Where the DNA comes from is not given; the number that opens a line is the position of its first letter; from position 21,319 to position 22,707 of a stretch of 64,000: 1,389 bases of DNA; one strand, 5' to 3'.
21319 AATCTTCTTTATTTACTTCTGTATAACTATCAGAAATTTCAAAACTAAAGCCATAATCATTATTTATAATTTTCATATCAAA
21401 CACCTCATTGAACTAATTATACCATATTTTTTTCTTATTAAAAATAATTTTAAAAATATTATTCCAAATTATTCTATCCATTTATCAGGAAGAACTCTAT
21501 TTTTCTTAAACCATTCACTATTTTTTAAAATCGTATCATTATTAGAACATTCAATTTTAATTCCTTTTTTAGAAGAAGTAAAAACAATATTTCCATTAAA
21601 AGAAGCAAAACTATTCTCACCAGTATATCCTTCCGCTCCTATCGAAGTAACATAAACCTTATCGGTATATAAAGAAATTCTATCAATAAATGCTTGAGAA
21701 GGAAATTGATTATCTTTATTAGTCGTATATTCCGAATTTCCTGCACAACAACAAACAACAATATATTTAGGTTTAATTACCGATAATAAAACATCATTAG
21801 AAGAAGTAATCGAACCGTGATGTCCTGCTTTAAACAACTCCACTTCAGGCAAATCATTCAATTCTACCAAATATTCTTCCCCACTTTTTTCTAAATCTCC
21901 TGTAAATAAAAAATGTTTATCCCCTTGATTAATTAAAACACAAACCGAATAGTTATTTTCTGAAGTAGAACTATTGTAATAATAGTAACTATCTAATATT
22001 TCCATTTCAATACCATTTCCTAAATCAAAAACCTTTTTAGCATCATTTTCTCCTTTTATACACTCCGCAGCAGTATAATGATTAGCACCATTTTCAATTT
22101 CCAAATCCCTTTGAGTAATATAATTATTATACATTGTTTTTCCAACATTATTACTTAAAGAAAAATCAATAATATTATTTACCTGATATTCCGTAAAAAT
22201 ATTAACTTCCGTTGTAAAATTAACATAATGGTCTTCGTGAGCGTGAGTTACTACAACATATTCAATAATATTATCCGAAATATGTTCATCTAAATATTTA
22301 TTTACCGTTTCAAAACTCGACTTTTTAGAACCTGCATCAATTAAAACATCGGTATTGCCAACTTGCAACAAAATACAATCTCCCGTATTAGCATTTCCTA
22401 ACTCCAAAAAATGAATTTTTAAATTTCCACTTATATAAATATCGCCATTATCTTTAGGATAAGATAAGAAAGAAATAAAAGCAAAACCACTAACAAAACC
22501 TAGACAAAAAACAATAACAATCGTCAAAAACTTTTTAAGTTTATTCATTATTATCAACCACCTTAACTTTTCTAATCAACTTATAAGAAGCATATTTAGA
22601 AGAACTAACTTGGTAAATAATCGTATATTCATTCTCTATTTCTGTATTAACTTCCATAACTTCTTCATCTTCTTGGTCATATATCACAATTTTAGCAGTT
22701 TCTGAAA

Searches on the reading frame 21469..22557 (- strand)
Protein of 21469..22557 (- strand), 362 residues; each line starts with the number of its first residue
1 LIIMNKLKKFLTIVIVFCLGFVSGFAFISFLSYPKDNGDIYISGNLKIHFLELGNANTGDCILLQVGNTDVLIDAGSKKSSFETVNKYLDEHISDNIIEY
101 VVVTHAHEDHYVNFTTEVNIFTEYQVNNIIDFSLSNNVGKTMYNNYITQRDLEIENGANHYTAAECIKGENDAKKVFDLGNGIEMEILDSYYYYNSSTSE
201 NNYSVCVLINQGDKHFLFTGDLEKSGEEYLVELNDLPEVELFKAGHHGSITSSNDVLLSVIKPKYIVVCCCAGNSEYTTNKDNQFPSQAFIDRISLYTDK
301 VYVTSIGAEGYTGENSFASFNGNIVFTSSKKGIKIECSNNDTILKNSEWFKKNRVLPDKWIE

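Call 59: search_protein_families(library=ncbifam, proteins=[window:21469-22557:-], max_evalue=0.00001)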
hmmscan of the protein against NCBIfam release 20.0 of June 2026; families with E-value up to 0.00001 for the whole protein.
window:21469-22557:- (362 aa): 5 families
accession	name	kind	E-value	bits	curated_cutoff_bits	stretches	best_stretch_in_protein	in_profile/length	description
TIGR00361.1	ComEC_Rec2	equivalog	1.9e-17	62.7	190.05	1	59-304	451-659/663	DNA internalization-related competence protein ComEC/Rec2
NF049846.1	blaAHM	exception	1.3e-16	60.4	590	1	55-272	69-264/304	AHM family subclass B3-like metallo-beta-lactamase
NF041809.1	Avs1a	equivalog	4e-12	45.6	420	1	56-111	4-60/387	AVAST type 1 anti-phage system MBL fold metallo-hydrolase Avs1a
NF008580.0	PRK11539.1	equivalog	3.6e-11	42.2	969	1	194-278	614-695/758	ComEC family protein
NF045584.1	cas14_MBL_CASP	equivalog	1.5e-06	26.9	800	1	46-110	1-63/612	type VII CRISPR-associated protein Cas14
